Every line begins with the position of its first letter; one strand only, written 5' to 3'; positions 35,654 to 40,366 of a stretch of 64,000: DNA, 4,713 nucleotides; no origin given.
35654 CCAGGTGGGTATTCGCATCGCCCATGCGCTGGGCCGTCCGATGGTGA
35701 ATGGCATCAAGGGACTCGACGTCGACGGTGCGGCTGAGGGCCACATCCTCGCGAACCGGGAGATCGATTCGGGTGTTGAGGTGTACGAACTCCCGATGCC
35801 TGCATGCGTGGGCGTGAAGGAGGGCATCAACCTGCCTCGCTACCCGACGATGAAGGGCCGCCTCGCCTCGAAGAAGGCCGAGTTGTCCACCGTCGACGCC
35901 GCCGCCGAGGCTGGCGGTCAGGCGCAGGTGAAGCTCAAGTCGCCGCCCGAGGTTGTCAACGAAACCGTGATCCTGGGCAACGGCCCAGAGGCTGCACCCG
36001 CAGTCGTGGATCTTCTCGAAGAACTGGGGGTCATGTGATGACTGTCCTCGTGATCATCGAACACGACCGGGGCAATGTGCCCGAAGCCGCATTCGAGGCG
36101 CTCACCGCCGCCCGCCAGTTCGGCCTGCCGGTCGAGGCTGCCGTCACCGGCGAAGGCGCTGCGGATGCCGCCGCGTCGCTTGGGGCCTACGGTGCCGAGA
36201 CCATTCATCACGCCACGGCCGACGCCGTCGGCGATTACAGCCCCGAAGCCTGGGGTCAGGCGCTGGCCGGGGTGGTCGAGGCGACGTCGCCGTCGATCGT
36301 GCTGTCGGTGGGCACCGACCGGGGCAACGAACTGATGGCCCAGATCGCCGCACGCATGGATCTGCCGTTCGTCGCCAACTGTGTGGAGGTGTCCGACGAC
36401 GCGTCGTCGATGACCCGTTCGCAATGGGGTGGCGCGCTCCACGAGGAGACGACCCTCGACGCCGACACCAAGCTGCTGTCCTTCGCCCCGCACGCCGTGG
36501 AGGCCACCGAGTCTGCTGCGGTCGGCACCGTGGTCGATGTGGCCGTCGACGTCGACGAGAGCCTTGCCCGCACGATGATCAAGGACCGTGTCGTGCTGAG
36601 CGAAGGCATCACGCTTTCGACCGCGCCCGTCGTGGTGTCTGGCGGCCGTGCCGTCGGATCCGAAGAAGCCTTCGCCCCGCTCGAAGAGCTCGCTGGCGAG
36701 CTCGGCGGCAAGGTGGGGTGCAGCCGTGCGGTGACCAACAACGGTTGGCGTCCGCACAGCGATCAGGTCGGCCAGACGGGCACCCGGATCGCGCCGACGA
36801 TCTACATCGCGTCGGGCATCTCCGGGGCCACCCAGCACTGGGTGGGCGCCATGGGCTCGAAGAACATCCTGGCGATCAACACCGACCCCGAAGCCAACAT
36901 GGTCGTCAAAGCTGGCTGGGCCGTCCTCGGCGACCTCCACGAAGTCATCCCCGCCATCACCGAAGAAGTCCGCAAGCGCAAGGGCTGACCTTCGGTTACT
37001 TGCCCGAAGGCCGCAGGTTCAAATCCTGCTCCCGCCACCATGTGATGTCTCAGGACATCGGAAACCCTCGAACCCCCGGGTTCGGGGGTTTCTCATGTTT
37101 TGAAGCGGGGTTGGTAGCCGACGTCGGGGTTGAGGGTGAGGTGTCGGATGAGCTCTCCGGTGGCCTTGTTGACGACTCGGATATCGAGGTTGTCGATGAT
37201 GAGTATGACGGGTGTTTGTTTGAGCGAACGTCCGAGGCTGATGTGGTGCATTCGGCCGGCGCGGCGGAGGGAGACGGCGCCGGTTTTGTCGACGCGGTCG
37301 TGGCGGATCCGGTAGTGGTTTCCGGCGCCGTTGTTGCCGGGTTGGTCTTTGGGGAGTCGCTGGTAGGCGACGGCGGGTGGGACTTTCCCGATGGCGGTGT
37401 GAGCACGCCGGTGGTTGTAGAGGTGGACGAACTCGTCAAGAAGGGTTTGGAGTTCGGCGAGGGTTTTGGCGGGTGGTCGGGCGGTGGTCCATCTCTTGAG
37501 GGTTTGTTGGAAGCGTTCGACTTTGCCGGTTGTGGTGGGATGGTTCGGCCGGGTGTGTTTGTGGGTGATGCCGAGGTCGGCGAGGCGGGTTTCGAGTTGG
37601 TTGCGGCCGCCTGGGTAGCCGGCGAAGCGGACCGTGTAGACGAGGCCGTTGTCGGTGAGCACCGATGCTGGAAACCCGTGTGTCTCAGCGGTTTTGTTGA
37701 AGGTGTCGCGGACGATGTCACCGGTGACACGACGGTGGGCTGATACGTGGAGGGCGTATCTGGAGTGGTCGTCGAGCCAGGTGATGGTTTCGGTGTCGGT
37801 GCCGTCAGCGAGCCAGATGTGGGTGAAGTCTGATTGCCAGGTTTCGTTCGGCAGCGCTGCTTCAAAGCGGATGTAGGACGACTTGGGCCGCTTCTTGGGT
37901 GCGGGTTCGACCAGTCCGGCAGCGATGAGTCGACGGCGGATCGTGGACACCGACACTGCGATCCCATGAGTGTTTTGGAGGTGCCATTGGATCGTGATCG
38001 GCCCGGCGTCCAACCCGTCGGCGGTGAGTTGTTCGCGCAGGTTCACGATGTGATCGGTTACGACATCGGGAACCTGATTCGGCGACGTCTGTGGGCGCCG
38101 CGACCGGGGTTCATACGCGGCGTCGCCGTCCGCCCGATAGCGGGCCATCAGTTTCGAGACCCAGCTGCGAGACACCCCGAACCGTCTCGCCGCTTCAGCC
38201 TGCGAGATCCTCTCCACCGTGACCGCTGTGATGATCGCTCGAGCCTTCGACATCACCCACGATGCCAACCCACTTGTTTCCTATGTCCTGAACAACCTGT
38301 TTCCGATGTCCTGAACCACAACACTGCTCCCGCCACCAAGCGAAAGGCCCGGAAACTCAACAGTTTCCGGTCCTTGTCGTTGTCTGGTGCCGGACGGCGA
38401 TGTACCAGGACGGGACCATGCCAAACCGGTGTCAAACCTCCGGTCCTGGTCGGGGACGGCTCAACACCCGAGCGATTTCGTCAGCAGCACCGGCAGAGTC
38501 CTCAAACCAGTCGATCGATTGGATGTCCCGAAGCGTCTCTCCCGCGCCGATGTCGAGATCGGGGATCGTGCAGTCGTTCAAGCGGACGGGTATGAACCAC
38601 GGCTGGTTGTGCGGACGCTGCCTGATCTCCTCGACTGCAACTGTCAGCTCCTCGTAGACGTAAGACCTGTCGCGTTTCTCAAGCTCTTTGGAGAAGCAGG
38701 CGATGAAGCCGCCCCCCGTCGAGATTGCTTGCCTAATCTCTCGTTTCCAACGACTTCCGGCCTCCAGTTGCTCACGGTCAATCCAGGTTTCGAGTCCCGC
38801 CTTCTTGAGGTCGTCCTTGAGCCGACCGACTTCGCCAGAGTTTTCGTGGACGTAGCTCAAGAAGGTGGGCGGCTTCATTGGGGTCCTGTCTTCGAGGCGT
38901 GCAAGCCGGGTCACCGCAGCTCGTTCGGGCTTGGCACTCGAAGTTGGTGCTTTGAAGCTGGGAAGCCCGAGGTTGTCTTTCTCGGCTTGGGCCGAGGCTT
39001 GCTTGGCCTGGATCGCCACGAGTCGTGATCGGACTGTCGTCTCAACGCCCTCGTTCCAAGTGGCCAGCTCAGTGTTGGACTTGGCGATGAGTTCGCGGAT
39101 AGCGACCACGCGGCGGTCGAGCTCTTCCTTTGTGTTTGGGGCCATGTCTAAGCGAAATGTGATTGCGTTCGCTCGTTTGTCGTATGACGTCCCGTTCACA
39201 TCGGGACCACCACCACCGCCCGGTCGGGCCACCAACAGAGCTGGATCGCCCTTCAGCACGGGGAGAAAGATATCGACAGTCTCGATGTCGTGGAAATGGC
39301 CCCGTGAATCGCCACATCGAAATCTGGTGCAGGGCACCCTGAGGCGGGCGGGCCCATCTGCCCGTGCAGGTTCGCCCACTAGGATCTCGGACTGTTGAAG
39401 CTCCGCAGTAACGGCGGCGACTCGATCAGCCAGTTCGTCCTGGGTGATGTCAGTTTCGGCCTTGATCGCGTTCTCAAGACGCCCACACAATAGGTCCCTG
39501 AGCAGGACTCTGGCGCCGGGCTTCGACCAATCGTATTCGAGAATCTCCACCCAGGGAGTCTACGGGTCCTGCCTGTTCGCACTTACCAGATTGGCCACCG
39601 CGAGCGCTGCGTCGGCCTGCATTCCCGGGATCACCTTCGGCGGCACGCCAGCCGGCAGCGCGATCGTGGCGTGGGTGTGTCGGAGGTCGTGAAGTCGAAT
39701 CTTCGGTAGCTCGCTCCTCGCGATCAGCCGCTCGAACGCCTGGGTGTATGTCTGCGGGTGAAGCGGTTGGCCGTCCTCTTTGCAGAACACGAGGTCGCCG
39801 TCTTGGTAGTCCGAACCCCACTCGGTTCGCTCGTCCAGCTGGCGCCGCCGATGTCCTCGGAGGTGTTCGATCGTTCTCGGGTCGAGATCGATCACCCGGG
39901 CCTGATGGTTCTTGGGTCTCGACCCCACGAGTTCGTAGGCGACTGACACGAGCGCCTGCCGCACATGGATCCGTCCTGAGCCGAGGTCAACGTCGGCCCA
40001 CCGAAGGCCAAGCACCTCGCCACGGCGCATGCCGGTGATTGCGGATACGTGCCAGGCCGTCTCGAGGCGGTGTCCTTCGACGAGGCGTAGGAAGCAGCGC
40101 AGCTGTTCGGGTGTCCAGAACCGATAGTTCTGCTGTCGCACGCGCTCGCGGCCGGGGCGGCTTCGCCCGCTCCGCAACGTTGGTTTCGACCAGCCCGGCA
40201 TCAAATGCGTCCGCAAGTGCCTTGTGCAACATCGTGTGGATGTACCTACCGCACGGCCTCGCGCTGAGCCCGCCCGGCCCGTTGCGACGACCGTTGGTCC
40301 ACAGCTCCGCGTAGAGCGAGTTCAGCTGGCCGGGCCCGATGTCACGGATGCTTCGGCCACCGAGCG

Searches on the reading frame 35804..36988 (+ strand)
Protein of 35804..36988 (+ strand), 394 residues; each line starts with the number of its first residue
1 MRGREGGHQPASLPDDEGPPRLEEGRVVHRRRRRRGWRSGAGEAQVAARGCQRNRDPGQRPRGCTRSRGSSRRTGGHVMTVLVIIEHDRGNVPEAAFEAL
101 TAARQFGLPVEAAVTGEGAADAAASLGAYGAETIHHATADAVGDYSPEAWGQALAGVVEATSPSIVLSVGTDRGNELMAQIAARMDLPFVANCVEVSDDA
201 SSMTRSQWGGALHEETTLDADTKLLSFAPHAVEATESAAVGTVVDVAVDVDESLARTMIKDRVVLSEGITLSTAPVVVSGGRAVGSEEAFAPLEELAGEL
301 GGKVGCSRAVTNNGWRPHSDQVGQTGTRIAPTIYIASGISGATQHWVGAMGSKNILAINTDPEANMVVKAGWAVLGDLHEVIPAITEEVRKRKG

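Call 32: search_protein_families(library=pfam, proteins=[window:35804-36988:+], max_evalue=0.001)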
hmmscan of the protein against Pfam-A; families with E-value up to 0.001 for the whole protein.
window:35804-36988:+ (394 aa): 2 families
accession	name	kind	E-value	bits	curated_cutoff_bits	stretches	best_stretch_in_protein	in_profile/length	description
PF00766.25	ETF_alpha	-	2.9e-30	104.5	27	1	271-348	2-79/81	Electron transfer flavoprotein FAD-binding domain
PF01012.27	ETF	-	8.3e-28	97.9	26.7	1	81-249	1-179/181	Electron transfer flavoprotein domain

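Call 33: search_protein_families(library=padloc, proteins=[window:35804-36988:+], max_evalue=0.001)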
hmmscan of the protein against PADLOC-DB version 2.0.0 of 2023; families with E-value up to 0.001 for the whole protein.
window:35804-36988:+ (394 aa): 0 families

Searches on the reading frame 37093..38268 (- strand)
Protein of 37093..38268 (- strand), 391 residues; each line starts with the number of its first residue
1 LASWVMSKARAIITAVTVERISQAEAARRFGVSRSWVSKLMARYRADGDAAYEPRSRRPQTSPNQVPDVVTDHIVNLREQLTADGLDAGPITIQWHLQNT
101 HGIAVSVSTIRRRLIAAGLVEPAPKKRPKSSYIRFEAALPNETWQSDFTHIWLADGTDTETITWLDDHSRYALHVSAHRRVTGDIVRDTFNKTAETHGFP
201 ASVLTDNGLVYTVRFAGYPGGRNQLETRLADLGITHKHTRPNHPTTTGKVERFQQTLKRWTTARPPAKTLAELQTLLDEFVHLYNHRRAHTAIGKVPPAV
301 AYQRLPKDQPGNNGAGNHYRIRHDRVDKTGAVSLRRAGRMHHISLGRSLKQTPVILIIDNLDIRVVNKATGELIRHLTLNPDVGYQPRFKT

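Call 32: search_protein_families(library=pfam, proteins=[window:37093-38268:-], max_evalue=0.001)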
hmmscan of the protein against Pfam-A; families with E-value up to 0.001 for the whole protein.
window:37093-38268:- (391 aa): 9 families
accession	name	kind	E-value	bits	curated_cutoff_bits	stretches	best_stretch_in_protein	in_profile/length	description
PF13683.12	rve_3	-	8.2e-17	61.2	26.5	1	233-298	2-67/67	Integrase core domain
PF00665.32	rve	-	3.7e-15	56.5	32.6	1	140-244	4-102/102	Integrase core domain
PF13565.12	HTH_32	-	3.3e-11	44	33.7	1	37-114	2-73/73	Homeodomain-like domain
PF13518.12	HTH_28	-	4.6e-08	33.5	25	1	20-59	12-51/52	Helix-turn-helix domain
PF13384.12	HTH_23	-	6.8e-06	26.2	24.6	1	16-50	14-47/50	Homeodomain-like domain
PF01498.24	HTH_Tnp_Tc3_2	-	2.4e-05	25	31.5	1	93-129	19-54/72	Transposase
PF13551.12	HTH_29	-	4.5e-05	23.9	28.1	1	23-61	15-55/64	Winged helix-turn helix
PF05225.22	HTH_psq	-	0.00025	21.1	20.4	0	13-35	9-31/45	helix-turn-helix, Psq domain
PF04545.22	Sigma70_r4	-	0.00073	19.4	24.1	1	9-43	9-43/50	Sigma-70, region 4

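Call 33: search_protein_families(library=padloc, proteins=[window:37093-38268:-], max_evalue=0.001)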
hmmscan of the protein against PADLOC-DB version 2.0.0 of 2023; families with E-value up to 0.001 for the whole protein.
window:37093-38268:- (391 aa): 0 families

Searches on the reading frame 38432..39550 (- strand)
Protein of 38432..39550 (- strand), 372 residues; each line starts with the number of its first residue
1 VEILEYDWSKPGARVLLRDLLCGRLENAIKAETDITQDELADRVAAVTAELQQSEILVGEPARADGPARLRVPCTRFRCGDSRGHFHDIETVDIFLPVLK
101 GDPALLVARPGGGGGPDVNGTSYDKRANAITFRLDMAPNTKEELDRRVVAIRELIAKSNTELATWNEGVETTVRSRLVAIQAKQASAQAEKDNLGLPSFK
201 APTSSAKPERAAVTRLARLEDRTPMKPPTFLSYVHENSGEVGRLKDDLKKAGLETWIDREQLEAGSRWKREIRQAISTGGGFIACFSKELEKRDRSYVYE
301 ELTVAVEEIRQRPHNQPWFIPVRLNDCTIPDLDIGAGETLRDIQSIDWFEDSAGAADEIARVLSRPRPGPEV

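Call 32: search_protein_families(library=pfam, proteins=[window:38432-39550:-], max_evalue=0.001)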
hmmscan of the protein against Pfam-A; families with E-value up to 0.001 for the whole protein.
window:38432-39550:- (372 aa): 1 family
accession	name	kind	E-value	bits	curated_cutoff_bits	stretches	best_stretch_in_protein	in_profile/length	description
PF13676.11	TIR_2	-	2.4e-20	73.7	28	1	230-354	2-113/122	TIR domain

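Call 33: search_protein_families(library=padloc, proteins=[window:38432-39550:-], max_evalue=0.001)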
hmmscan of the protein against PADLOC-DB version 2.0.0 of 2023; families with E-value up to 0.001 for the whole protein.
window:38432-39550:- (372 aa): 4 families
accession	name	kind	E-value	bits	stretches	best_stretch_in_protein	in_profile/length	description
PDLC02012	SAVED5--SAVED_TIR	-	5.5e-11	40.2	1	220-291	7-78/404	-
PDLC02421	Aga_TIR-PNTD1-PNTD2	-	2.3e-10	38.2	1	247-347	25-116/430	Class I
PDLC02403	Aga_TIR-PNTD1-PNTD2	-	7.3e-10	36.5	1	248-349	25-117/443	Class I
PDLC05062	PDC-S66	-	6.7e-06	23.7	1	146-277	73-200/282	-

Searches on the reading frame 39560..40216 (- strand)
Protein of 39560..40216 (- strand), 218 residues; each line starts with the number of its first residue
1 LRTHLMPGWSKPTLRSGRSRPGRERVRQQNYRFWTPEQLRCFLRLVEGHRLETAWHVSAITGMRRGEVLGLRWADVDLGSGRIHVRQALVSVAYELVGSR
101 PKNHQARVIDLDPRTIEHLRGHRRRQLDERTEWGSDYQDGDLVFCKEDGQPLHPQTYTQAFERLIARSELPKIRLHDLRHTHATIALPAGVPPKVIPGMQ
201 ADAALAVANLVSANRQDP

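Call 32: search_protein_families(library=pfam, proteins=[window:39560-40216:-], max_evalue=0.001)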
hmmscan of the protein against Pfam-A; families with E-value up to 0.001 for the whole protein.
window:39560-40216:- (218 aa): 1 family
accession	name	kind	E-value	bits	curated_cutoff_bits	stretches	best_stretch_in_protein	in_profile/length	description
PF00589.27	Phage_integrase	-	1.3e-18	67.9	27.1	1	49-196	22-150/172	Phage integrase family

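Call 33: search_protein_families(library=padloc, proteins=[window:39560-40216:-], max_evalue=0.001)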
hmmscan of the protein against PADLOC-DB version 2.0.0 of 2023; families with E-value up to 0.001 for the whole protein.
window:39560-40216:- (218 aa): 0 families
